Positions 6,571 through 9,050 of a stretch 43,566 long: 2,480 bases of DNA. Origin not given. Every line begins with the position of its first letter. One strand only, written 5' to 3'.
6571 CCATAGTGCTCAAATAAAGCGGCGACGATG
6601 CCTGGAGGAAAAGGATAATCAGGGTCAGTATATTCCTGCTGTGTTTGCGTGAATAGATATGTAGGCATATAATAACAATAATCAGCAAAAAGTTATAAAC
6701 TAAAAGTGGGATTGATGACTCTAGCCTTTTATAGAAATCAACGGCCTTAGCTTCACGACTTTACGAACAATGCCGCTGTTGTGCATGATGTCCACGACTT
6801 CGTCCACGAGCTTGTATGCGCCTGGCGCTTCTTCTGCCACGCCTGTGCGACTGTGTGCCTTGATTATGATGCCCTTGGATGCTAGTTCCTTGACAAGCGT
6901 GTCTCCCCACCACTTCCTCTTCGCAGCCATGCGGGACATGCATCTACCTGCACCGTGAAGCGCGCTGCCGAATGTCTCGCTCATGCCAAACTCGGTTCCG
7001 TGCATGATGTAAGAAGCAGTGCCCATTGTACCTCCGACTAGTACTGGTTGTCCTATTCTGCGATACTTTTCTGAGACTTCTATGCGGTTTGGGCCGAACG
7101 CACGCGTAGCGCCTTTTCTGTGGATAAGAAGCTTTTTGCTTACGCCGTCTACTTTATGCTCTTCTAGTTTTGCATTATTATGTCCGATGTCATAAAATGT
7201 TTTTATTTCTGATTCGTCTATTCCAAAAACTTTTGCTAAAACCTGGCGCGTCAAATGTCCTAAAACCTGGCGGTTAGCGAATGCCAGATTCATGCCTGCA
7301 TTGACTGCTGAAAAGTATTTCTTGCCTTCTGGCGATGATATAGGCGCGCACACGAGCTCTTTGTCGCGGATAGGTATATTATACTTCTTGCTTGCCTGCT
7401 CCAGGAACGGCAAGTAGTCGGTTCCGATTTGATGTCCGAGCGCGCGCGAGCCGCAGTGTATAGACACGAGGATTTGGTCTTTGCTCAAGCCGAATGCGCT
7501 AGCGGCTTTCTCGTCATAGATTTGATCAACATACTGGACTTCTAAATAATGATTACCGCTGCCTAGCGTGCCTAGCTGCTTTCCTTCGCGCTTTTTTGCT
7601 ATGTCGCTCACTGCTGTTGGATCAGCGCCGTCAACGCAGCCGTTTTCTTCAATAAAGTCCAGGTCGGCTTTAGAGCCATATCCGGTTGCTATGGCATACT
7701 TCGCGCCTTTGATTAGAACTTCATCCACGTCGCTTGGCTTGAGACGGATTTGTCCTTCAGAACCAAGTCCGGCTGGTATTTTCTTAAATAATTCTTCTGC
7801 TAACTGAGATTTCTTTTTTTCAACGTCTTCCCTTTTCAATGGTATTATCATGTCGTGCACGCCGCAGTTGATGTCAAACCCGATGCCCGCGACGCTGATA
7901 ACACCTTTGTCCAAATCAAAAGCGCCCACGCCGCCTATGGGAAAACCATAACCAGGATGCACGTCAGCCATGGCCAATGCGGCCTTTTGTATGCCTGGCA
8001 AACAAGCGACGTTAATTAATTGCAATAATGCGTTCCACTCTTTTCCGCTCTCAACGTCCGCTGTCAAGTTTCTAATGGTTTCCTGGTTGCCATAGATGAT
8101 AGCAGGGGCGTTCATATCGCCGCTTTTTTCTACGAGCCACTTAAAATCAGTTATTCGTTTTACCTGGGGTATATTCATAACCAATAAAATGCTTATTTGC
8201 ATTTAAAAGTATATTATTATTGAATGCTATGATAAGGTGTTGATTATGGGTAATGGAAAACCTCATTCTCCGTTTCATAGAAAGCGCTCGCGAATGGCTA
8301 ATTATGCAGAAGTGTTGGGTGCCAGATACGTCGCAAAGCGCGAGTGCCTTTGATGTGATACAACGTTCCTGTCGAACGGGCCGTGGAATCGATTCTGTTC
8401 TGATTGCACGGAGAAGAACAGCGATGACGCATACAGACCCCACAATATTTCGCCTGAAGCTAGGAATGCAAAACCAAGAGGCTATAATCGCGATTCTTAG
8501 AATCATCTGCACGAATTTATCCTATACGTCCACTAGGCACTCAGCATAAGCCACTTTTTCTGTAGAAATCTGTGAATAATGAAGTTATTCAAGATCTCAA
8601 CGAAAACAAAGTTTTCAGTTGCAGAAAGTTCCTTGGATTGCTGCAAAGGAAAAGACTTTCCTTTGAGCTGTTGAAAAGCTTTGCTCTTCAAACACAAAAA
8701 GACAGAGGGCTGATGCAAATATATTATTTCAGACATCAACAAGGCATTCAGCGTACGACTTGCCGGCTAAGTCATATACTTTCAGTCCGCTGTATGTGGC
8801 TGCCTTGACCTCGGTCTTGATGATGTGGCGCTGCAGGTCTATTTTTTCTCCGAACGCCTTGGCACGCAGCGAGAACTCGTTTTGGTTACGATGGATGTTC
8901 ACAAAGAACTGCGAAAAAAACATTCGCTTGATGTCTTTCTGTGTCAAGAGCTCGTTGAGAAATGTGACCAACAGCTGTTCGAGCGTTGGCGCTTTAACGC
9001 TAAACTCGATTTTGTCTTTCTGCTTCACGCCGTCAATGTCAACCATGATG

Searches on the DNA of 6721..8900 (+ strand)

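Call 4: search_rna_families(source=window, start=8100, end=8900, threshold=evalue, max_evalue=10, show_alignments=3)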
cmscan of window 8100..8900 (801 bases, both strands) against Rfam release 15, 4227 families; matches with E-value up to 10: 1.
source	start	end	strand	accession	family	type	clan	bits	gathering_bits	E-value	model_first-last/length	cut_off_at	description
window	8637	8672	+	RF04252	mir-8186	Gene; miRNA;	-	16.6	80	1.8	1-61/61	no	mir-8186 microRNA precursor family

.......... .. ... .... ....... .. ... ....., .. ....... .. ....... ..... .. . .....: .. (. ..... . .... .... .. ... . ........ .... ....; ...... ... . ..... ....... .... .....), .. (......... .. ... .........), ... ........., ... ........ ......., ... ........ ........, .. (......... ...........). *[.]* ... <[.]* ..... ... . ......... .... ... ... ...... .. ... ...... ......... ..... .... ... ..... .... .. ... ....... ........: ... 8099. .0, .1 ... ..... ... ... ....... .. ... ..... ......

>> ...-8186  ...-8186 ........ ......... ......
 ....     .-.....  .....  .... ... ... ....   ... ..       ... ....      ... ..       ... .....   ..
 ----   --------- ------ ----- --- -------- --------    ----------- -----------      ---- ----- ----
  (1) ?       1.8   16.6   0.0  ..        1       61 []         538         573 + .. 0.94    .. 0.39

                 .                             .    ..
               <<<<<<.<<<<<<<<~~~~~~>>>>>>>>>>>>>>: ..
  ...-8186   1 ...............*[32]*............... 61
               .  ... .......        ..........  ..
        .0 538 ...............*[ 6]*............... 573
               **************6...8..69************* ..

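Call 32: search_rna_families(source=window, start=8515, end=8735, threshold=evalue, max_evalue=10, show_alignments=6)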
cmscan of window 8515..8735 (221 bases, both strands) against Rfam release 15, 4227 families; matches with E-value up to 10: 8.
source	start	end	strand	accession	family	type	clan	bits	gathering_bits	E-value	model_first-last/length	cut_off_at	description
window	8546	8657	-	RF02322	TtnuHACA15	Gene; snRNA; snoRNA; HACA-box;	-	22.9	100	0.053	1-117/117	no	Tetrahymena snoRNA TtnuHACA15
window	8637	8672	+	RF04252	mir-8186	Gene; miRNA;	-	16.6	80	0.5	1-61/61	no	mir-8186 microRNA precursor family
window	8587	8666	-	RF02307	TtnuCD33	Gene; snRNA; snoRNA; CD-box;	-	15.9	80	6.5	1-74/74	no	Tetrahymena snoRNA TtnuCD33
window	8552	8611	-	RF03609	mir-5470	Gene; miRNA;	-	14.4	98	3.1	1-81/81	no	mir-5470 microRNA precursor family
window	8573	8664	+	RF01742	lactis-plasmid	Gene; sRNA;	-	14.4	70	9.2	1-106/106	no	lactis-plasmid RNA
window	8640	8676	+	RF02665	PsiU1-6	Gene; snRNA; snoRNA; scaRNA;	-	12.8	72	2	109-145/159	no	Drosophila small cajal body-specific RNA PsiU1-6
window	8598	8689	+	RF03083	cow-rumen-3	Gene; sRNA;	-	9.8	86.7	6.3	1-141/141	no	cow-rumen-3 RNA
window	8605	8662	-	RF02126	GHRLOS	Gene; lncRNA;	-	9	48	6.2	1-70/70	no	Ghrelin opposite strand RNA conserved region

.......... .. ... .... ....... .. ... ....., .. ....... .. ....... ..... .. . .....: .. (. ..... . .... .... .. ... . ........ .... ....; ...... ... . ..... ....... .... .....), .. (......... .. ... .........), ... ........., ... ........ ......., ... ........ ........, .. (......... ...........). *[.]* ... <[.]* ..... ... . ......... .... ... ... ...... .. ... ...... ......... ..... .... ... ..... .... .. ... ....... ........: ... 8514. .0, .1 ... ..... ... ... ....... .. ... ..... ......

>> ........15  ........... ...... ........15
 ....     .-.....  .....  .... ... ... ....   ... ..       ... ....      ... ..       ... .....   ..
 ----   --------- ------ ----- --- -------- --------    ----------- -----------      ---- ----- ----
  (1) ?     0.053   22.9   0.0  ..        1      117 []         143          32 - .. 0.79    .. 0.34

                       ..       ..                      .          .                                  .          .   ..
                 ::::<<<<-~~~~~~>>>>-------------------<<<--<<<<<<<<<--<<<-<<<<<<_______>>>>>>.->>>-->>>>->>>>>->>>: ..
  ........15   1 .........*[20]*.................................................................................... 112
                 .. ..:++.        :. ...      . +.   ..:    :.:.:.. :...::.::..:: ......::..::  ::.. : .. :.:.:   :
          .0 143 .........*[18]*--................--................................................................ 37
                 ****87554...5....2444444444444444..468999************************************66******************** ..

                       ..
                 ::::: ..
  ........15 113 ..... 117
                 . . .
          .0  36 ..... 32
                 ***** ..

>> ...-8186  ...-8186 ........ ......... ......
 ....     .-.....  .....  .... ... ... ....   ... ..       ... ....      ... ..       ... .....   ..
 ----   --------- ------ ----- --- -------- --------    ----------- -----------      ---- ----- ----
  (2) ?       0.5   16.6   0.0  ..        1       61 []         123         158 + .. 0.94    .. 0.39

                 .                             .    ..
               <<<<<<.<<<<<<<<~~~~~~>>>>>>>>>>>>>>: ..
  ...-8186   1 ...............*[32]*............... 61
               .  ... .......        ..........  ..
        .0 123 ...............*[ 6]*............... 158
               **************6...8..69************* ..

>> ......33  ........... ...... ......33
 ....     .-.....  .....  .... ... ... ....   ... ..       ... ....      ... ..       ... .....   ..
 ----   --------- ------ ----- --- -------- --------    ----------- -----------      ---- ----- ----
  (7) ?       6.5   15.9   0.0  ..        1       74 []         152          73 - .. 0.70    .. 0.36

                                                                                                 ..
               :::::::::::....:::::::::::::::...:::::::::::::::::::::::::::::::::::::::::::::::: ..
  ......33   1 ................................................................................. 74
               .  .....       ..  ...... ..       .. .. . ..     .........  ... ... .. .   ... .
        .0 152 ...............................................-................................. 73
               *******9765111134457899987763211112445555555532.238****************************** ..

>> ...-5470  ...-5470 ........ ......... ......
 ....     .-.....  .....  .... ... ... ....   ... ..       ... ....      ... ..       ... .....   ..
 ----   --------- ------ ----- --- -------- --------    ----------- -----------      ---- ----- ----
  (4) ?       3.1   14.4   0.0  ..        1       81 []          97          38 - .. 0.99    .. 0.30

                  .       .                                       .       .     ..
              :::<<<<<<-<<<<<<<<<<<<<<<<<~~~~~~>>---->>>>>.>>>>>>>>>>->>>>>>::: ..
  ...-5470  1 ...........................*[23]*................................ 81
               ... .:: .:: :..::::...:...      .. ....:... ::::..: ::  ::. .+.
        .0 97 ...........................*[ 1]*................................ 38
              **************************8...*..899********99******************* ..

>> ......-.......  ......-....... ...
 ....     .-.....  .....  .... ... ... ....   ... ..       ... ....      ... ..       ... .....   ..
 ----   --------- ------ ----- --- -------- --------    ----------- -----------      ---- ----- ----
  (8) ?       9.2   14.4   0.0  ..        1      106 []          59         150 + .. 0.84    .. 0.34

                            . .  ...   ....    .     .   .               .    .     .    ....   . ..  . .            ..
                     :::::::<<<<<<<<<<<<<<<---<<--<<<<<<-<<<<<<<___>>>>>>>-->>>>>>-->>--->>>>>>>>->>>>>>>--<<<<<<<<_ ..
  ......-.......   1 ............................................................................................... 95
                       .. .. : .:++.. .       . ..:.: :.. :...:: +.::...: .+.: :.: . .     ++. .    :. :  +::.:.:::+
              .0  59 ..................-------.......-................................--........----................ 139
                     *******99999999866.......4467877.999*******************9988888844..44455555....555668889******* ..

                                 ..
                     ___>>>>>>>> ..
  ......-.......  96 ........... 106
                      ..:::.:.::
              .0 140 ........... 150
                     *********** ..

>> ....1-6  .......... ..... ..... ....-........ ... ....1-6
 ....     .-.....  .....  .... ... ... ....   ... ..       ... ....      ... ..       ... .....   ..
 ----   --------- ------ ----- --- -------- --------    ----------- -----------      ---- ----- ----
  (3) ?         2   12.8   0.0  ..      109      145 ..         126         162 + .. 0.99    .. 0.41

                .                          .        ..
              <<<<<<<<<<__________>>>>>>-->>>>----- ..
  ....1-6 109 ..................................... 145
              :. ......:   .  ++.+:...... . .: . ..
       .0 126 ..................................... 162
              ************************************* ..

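Call 65: search_rna_families(sources=[L027, L028, L029, L026, L023, L024, L025], threshold=gathering)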
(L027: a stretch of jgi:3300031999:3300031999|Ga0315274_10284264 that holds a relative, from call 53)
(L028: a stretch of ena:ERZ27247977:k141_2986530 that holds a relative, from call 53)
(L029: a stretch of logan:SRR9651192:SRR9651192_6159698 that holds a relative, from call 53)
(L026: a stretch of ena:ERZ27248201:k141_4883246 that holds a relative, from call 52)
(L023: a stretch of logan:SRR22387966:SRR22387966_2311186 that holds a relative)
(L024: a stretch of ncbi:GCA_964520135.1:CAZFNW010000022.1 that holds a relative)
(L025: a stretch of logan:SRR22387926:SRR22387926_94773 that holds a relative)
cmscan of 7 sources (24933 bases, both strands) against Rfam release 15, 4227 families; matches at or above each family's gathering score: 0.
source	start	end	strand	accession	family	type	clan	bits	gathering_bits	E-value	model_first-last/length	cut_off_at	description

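Call 75: search_rna_families(sources=[L032, L034, L033], threshold=gathering)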
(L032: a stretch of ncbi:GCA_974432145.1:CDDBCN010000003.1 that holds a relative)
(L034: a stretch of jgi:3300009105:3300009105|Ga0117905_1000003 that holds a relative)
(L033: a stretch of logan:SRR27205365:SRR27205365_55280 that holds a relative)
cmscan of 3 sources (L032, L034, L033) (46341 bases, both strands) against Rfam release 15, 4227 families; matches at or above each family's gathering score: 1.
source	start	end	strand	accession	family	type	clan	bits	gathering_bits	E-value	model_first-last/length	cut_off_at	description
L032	5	80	-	RF00005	tRNA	Gene; tRNA;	CL00001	34.1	29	0.0017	1-71/71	no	tRNA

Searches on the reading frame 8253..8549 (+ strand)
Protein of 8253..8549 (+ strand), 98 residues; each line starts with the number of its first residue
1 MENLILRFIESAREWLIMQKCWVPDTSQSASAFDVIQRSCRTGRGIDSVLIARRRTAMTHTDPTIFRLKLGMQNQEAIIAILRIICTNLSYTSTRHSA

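Call 9: search_protein_families(library=pfam, proteins=[window:8253-8549:+], max_evalue=0.01)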
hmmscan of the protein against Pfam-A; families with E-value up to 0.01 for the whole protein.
window:8253-8549:+ (98 aa): 0 families

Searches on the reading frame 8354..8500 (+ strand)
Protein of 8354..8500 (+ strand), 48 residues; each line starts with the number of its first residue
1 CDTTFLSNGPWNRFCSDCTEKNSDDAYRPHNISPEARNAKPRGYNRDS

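Call 48: search_protein_representatives(protein=window:8354-8500:+)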
Query: 48 residues. Proteins with E-value up to 0.001 (for the whole library): 6; up to 1e-10: 0; up to 1e-30: 0. The best 6 are listed.
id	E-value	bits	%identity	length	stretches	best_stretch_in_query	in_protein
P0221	2.0e-08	50.1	62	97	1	1-37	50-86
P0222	1.2e-05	41.4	31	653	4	13-35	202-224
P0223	1.7e-05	41.0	36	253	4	4-31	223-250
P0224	4.7e-05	39.6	38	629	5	3-32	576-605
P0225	4.9e-04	36.4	32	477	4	12-43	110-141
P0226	5.6e-04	36.2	46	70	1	1-35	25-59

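Call 50: list_cluster_members(proteins=[P0221, P0226])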
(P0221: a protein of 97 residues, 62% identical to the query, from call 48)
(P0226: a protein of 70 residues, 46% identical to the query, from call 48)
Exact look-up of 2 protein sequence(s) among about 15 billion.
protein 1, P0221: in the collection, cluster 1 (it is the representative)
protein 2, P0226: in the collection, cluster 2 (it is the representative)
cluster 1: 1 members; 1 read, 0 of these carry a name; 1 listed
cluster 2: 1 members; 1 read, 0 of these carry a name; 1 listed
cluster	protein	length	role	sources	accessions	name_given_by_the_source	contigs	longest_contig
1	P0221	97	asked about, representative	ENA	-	-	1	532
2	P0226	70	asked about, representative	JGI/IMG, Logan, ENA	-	-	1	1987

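Call 51: search_protein_families(library=phrogs, proteins=[P0221, P0226], max_evalue=0.1)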
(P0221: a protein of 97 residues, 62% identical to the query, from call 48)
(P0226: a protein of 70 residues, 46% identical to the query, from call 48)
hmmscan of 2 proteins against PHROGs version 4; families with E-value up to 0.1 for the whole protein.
P0221 (97 aa): 3 families
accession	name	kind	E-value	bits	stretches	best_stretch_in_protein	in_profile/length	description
phrog_13335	-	unknown function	7e-10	40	1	29-75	41-88/99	-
phrog_1333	-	unknown function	0.012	16.8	1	28-77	83-133/166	-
phrog_28080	-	unknown function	0.052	14.8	1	43-70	4-32/116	-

P0226 (70 aa): 3 families
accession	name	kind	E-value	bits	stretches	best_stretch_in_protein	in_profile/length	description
phrog_13335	-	unknown function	5.6e-10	40.3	1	10-59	48-96/99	-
phrog_1333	-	unknown function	0.0028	18.8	1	4-47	85-128/166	-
phrog_22123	-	unknown function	0.055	14.6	0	19-30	1-12/40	-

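Call 52: find_encoding_contigs(protein=P0221, flank=3000, max_places=4)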
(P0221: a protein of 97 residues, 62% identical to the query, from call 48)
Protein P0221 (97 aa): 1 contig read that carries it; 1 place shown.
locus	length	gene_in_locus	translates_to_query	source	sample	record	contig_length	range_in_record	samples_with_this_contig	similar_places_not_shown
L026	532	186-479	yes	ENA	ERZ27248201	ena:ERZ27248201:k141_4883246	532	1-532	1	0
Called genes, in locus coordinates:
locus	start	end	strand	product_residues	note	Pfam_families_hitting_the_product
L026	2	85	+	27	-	?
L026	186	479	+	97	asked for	-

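Call 53: find_encoding_contigs(protein=P0226, flank=3000, max_places=4)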
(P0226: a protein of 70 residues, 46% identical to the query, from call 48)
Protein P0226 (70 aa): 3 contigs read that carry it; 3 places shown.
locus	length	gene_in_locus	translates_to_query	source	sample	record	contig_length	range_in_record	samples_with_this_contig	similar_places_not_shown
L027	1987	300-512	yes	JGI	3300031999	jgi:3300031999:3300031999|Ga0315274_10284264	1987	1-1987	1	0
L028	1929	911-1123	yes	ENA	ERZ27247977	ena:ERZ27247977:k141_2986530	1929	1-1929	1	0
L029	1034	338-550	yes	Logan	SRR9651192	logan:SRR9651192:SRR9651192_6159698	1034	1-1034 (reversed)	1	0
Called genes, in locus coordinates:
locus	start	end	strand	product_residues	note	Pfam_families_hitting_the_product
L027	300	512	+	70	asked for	-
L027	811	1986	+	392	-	?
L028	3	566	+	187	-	?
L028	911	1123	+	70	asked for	-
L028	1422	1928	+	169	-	?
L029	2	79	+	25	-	?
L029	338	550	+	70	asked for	-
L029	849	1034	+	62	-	?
